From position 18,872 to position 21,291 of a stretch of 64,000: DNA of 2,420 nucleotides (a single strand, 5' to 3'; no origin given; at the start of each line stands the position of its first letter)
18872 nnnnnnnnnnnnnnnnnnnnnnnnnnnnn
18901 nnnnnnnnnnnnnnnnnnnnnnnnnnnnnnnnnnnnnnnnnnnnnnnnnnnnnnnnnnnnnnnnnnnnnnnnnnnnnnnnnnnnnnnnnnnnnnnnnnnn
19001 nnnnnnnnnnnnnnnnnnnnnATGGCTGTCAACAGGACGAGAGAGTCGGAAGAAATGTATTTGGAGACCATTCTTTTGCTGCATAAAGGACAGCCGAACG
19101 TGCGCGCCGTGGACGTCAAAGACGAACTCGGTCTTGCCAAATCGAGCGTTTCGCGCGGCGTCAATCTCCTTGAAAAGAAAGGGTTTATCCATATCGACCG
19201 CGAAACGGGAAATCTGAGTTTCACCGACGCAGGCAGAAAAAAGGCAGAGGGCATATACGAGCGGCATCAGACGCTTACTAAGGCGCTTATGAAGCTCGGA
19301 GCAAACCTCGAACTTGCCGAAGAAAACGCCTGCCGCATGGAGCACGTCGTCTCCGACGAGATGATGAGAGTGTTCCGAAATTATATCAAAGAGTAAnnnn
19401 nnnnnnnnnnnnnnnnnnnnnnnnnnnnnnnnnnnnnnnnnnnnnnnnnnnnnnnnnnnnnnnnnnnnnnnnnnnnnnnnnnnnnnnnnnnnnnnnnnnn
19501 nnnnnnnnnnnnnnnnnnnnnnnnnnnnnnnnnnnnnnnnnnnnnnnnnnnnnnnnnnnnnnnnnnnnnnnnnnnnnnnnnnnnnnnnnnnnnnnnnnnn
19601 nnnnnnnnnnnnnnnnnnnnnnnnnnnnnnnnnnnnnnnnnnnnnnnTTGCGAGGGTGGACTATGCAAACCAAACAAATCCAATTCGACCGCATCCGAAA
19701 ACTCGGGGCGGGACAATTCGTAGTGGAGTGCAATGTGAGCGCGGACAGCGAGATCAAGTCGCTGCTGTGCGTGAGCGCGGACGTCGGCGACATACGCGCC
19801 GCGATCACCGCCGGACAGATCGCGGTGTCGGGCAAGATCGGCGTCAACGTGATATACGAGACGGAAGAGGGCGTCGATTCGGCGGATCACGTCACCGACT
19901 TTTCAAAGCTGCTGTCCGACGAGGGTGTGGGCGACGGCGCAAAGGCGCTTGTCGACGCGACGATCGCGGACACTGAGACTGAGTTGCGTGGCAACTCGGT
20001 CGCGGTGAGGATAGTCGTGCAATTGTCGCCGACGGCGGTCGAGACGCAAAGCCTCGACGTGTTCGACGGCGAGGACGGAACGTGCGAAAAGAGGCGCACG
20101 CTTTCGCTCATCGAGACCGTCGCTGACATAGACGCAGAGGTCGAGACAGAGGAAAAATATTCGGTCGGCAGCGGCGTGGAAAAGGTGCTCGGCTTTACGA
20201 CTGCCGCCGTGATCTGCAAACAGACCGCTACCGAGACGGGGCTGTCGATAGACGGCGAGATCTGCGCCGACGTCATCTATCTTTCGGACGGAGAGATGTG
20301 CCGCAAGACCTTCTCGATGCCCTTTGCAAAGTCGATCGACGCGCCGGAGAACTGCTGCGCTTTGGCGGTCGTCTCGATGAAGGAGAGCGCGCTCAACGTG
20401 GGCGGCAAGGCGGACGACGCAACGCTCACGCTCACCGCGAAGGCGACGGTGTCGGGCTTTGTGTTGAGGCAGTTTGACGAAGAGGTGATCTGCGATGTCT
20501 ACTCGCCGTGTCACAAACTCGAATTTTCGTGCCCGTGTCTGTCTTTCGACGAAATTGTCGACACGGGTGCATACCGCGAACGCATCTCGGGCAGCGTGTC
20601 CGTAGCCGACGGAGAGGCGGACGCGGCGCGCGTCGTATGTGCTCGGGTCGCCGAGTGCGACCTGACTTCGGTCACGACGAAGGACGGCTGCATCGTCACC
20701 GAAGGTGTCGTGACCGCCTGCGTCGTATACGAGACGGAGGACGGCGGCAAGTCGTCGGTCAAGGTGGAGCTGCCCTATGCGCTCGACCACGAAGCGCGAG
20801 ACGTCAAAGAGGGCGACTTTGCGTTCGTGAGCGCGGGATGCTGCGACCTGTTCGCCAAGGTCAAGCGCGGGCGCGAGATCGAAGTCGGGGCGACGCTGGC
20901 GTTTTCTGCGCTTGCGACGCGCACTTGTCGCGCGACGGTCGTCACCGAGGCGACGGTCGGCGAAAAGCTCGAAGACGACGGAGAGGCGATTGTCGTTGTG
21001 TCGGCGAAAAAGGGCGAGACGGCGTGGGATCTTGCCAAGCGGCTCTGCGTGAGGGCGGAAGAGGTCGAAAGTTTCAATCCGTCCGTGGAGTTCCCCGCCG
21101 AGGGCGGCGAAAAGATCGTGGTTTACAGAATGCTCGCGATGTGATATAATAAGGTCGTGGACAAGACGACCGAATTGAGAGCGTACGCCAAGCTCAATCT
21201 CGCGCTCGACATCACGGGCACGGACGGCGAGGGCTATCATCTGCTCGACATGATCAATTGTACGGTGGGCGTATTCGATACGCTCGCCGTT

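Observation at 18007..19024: AT-rich two-peptide insertion between the ZIP transporter and its DtxR-family regulator, bounded by ~240-bp diverged direct repeats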

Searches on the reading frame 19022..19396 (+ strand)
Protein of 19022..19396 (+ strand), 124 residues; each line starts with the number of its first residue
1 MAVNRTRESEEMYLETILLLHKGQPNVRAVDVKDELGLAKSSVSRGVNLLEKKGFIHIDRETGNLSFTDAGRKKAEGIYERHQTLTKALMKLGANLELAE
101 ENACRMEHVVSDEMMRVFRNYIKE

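Call 6: search_protein_families(library=pfam, proteins=[window:19022-19393:+], max_evalue=0.01)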
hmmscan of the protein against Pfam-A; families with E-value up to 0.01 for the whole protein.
window:19022-19393:+ (124 aa): 7 families
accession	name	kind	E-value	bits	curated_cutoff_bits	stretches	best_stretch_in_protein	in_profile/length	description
PF02742.21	Fe_dep_repr_C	-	1.7e-12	47.6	27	1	68-122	1-56/70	Iron dependent repressor, metal binding and dimerisation domain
PF01325.25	Fe_dep_repress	-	2.8e-08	34.3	26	1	8-60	4-56/60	Iron dependent repressor, N-terminal DNA binding domain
PF12802.13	MarR_2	-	9e-06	26.2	27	1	19-57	13-51/61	MarR family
PF13601.12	HTH_34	-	0.00046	20.7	27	1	19-76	8-70/80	Winged helix DNA-binding domain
PF01047.28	MarR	-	0.0029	17.9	24.6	1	24-57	15-48/59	MarR family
PF09339.16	HTH_IclR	-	0.003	17.8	22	1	22-57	14-49/52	IclR helix-turn-helix domain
PF01978.25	TrmB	-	0.0032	17.7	25.6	1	25-62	21-58/68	Sugar-specific transcriptional regulator TrmB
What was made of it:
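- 19022..19396 (+): DtxR/MntR-family regulator gene, intact, with its native promoter region. Pfam PF01325 and PF02742 (call 6).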

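Call 8: find_encoding_contigs(protein=window:19022-19396:+, flank=6000, max_places=10)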
Protein window:19022-19396:+ (124 aa): 22 contigs read that carry it; 10 places shown.
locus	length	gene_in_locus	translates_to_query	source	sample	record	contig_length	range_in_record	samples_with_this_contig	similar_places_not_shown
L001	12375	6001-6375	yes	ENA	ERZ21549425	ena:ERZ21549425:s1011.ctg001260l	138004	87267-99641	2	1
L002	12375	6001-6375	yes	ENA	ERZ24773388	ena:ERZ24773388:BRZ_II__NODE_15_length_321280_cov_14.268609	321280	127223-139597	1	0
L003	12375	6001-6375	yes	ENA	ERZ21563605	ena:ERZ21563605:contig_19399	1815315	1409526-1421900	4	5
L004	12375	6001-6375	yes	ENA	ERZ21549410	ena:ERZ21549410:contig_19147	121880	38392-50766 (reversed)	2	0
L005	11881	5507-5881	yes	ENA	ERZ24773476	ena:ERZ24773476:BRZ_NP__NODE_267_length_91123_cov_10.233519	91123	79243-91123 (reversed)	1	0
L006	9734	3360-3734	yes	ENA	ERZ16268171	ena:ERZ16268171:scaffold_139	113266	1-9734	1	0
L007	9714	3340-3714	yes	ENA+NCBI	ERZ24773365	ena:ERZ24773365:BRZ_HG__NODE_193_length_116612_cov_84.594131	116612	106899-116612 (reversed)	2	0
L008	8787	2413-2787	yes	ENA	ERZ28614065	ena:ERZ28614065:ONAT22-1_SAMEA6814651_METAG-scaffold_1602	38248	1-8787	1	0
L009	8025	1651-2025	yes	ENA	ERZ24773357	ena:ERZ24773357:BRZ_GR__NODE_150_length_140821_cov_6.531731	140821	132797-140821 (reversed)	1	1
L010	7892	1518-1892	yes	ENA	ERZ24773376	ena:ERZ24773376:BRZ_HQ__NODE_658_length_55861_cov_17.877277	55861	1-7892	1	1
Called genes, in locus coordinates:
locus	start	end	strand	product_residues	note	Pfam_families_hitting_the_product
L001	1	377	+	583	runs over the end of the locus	PF00664:ABC_membrane, PF00005:ABC_tran, PF02463:SMC_N (weak)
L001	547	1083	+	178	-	PF12672:DUF3793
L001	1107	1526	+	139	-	PF00258:Flavodoxin_1, PF12724:Flavodoxin_5 (weak)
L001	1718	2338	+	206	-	PF13508:Acetyltransf_7 (faint), PF00583:Acetyltransf_1 (faint), PF13673:Acetyltransf_10 (weak)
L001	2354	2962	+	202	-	PF13489:Methyltransf_23, PF01209:Ubie_methyltran, PF07021:MetW (weak), PF08003:Methyltransf_9, PF13847:Methyltransf_31, PF08241:Methyltransf_11, PF08242:Methyltransf_12, PF13649:Methyltransf_25, +1 more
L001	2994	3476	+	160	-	-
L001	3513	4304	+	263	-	PF01209:Ubie_methyltran, PF05175:MTS, PF13489:Methyltransf_23, PF02390:Methyltransf_4, PF13847:Methyltransf_31, PF08241:Methyltransf_11, PF08242:Methyltransf_12, PF13649:Methyltransf_25, +1 more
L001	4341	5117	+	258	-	PF02535:Zip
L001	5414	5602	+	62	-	-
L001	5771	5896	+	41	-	-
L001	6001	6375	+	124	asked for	PF01325:Fe_dep_repress, PF02742:Fe_dep_repr_C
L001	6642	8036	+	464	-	PF12673:SipL (weak)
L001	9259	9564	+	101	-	-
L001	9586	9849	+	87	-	PF01471:PG_binding_1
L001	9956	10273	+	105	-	PF07486:Hydrolase_2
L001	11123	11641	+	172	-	PF14620:YPEB_PepSY1-2, PF03413:PepSY (weak)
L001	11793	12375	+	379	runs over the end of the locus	PF00248:Aldo_ket_red, PF13746:Fer4_18 (faint), PF13237:Fer4_10 (faint), PF14691:Fer4_20 (faint), PF14697:Fer4_21 (faint), PF13183:Fer4_8 (weak), PF13187:Fer4_9, PF13534:Fer4_17 (weak), +2 more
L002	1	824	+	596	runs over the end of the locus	PF00664:ABC_membrane, PF02463:SMC_N (weak), PF00005:ABC_tran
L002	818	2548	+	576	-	PF00664:ABC_membrane, PF00005:ABC_tran, PF02463:SMC_N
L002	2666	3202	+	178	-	PF12672:DUF3793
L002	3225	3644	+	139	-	PF00258:Flavodoxin_1, PF12724:Flavodoxin_5 (weak)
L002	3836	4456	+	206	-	PF13508:Acetyltransf_7 (faint), PF00583:Acetyltransf_1 (faint), PF13673:Acetyltransf_10 (faint)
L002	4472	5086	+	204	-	PF13489:Methyltransf_23, PF01209:Ubie_methyltran, PF07021:MetW (weak), PF08003:Methyltransf_9 (weak), PF13847:Methyltransf_31, PF08241:Methyltransf_11, PF08242:Methyltransf_12, PF13649:Methyltransf_25, +1 more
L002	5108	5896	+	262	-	PF02535:Zip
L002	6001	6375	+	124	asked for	PF01325:Fe_dep_repress, PF02742:Fe_dep_repr_C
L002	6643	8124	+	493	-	PF12673:SipL (weak)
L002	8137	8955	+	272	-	PF00288:GHMP_kinases_N, PF08544:GHMP_kinases_C (weak)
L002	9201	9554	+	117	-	-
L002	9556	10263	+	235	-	PF01471:PG_binding_1, PF09374:PG_binding_3 (faint), PF07486:Hydrolase_2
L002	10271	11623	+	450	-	PF20769:YPEB_N, PF14620:YPEB_PepSY1-2, PF03413:PepSY (weak)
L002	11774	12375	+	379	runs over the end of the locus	PF00248:Aldo_ket_red, PF13746:Fer4_18 (faint), PF13237:Fer4_10 (faint), PF14691:Fer4_20 (faint), PF14697:Fer4_21 (faint), PF13183:Fer4_8 (weak), PF13187:Fer4_9, PF13534:Fer4_17 (weak), +2 more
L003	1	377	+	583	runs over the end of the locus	PF00664:ABC_membrane, PF00005:ABC_tran, PF02463:SMC_N (weak)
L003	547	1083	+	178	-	PF12672:DUF3793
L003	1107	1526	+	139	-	PF00258:Flavodoxin_1, PF12724:Flavodoxin_5 (weak)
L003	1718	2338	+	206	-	PF13508:Acetyltransf_7 (faint), PF00583:Acetyltransf_1 (faint), PF13673:Acetyltransf_10 (weak)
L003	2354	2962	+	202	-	PF13489:Methyltransf_23, PF01209:Ubie_methyltran, PF07021:MetW (weak), PF08003:Methyltransf_9, PF13847:Methyltransf_31, PF08241:Methyltransf_11, PF08242:Methyltransf_12, PF13649:Methyltransf_25, +1 more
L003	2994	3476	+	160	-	-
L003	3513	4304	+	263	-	PF01209:Ubie_methyltran, PF05175:MTS, PF13489:Methyltransf_23, PF02390:Methyltransf_4, PF13847:Methyltransf_31, PF08241:Methyltransf_11, PF08242:Methyltransf_12, PF13649:Methyltransf_25, +1 more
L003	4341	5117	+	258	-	PF02535:Zip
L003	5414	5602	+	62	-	-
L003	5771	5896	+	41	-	-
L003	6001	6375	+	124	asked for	PF01325:Fe_dep_repress, PF02742:Fe_dep_repr_C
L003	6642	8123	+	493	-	PF12673:SipL (weak)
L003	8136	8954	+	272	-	PF00288:GHMP_kinases_N, PF08544:GHMP_kinases_C (weak)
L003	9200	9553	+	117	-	-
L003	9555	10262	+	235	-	PF01471:PG_binding_1, PF09374:PG_binding_3 (faint), PF07486:Hydrolase_2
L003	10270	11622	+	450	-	PF20769:YPEB_N, PF14620:YPEB_PepSY1-2, PF03413:PepSY (weak)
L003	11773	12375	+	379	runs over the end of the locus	PF00248:Aldo_ket_red, PF13746:Fer4_18 (faint), PF13237:Fer4_10 (faint), PF14691:Fer4_20 (faint), PF14697:Fer4_21 (faint), PF13183:Fer4_8 (weak), PF13187:Fer4_9, PF13534:Fer4_17 (weak), +2 more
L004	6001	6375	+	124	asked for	PF01325:Fe_dep_repress, PF02742:Fe_dep_repr_C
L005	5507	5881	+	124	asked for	PF01325:Fe_dep_repress, PF02742:Fe_dep_repr_C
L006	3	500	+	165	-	?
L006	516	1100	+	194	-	PF13489:Methyltransf_23, PF01209:Ubie_methyltran, PF13847:Methyltransf_31, PF08241:Methyltransf_11, PF08242:Methyltransf_12, PF09445:Methyltransf_15 (weak), PF13649:Methyltransf_25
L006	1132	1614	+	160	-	-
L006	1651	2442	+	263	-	PF01209:Ubie_methyltran, PF05175:MTS, PF13489:Methyltransf_23, PF02390:Methyltransf_4, PF13847:Methyltransf_31, PF08241:Methyltransf_11, PF08242:Methyltransf_12, PF13649:Methyltransf_25, +1 more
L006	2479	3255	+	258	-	PF02535:Zip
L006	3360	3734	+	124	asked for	PF01325:Fe_dep_repress, PF02742:Fe_dep_repr_C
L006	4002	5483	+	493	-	PF12673:SipL (weak)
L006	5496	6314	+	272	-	PF00288:GHMP_kinases_N, PF08544:GHMP_kinases_C (weak)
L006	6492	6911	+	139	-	-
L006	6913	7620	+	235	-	PF01471:PG_binding_1, PF09374:PG_binding_3 (faint), PF07486:Hydrolase_2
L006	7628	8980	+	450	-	PF20769:YPEB_N, PF14620:YPEB_PepSY1-2, PF03413:PepSY (weak)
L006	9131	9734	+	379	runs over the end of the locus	PF00248:Aldo_ket_red, PF13746:Fer4_18 (faint), PF13237:Fer4_10 (faint), PF14691:Fer4_20 (faint), PF14697:Fer4_21 (faint), PF13183:Fer4_8 (weak), PF13187:Fer4_9, PF13534:Fer4_17 (weak), +2 more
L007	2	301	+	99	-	?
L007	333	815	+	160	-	-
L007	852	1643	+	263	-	PF01209:Ubie_methyltran, PF05175:MTS, PF13489:Methyltransf_23, PF02390:Methyltransf_4, PF13847:Methyltransf_31, PF08241:Methyltransf_11, PF08242:Methyltransf_12, PF13649:Methyltransf_25, +1 more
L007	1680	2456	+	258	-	PF02535:Zip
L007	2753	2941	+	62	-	-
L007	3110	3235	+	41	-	-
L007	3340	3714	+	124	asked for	PF01325:Fe_dep_repress, PF02742:Fe_dep_repr_C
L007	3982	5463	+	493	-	PF12673:SipL (weak)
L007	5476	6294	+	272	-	PF00288:GHMP_kinases_N, PF08544:GHMP_kinases_C (weak)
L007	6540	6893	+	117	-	-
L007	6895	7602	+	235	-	PF01471:PG_binding_1, PF09374:PG_binding_3 (faint), PF07486:Hydrolase_2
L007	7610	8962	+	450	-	PF20769:YPEB_N, PF14620:YPEB_PepSY1-2, PF03413:PepSY (weak)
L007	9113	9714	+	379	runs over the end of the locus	PF00248:Aldo_ket_red, PF13746:Fer4_18 (faint), PF13237:Fer4_10 (faint), PF14691:Fer4_20 (faint), PF14697:Fer4_21 (faint), PF13183:Fer4_8 (weak), PF13187:Fer4_9, PF13534:Fer4_17 (weak), +2 more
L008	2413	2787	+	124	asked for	PF01325:Fe_dep_repress, PF02742:Fe_dep_repr_C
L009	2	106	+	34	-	?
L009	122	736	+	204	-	PF13489:Methyltransf_23, PF01209:Ubie_methyltran, PF07021:MetW (weak), PF08003:Methyltransf_9 (weak), PF13847:Methyltransf_31, PF08241:Methyltransf_11, PF08242:Methyltransf_12, PF13649:Methyltransf_25, +1 more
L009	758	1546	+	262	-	PF02535:Zip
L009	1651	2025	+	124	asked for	PF01325:Fe_dep_repress, PF02742:Fe_dep_repr_C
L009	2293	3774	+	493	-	PF12673:SipL (weak)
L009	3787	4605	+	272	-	PF00288:GHMP_kinases_N, PF08544:GHMP_kinases_C (weak)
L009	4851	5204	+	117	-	-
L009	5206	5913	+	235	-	PF01471:PG_binding_1, PF09374:PG_binding_3 (faint), PF07486:Hydrolase_2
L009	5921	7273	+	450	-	PF20769:YPEB_N, PF14620:YPEB_PepSY1-2, PF03413:PepSY (weak)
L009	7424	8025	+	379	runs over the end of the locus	PF00248:Aldo_ket_red, PF13746:Fer4_18 (faint), PF13237:Fer4_10 (faint), PF14691:Fer4_20 (faint), PF14697:Fer4_21 (faint), PF13183:Fer4_8 (weak), PF13187:Fer4_9, PF13534:Fer4_17 (weak), +2 more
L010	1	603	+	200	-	?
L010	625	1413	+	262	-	PF02535:Zip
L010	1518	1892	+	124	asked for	PF01325:Fe_dep_repress, PF02742:Fe_dep_repr_C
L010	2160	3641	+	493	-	PF12673:SipL (weak)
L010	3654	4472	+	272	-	PF00288:GHMP_kinases_N, PF08544:GHMP_kinases_C (weak)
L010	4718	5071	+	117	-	-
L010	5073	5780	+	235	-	PF01471:PG_binding_1, PF09374:PG_binding_3 (faint), PF07486:Hydrolase_2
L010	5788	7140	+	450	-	PF20769:YPEB_N, PF14620:YPEB_PepSY1-2, PF03413:PepSY (weak)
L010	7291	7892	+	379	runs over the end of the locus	PF00248:Aldo_ket_red, PF13746:Fer4_18 (faint), PF13237:Fer4_10 (faint), PF14691:Fer4_20 (faint), PF14697:Fer4_21 (faint), PF13183:Fer4_8 (weak), PF13187:Fer4_9, PF13534:Fer4_17 (weak), +2 more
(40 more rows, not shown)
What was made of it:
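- Both states coexist among strains whose DtxR protein is identical (call 8).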

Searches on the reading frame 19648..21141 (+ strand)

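Call 6: search_protein_families(library=pfam, proteins=[window:19648-21141:+], max_evalue=0.01)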
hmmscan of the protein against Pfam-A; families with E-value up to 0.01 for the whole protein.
window:19648-21141:+ (498 aa): 1 family
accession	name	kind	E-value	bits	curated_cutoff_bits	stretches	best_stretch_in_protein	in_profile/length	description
PF12673.12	SipL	-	3.2e-17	63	23.6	2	36-113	2-77/78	SipL, SPOCS domain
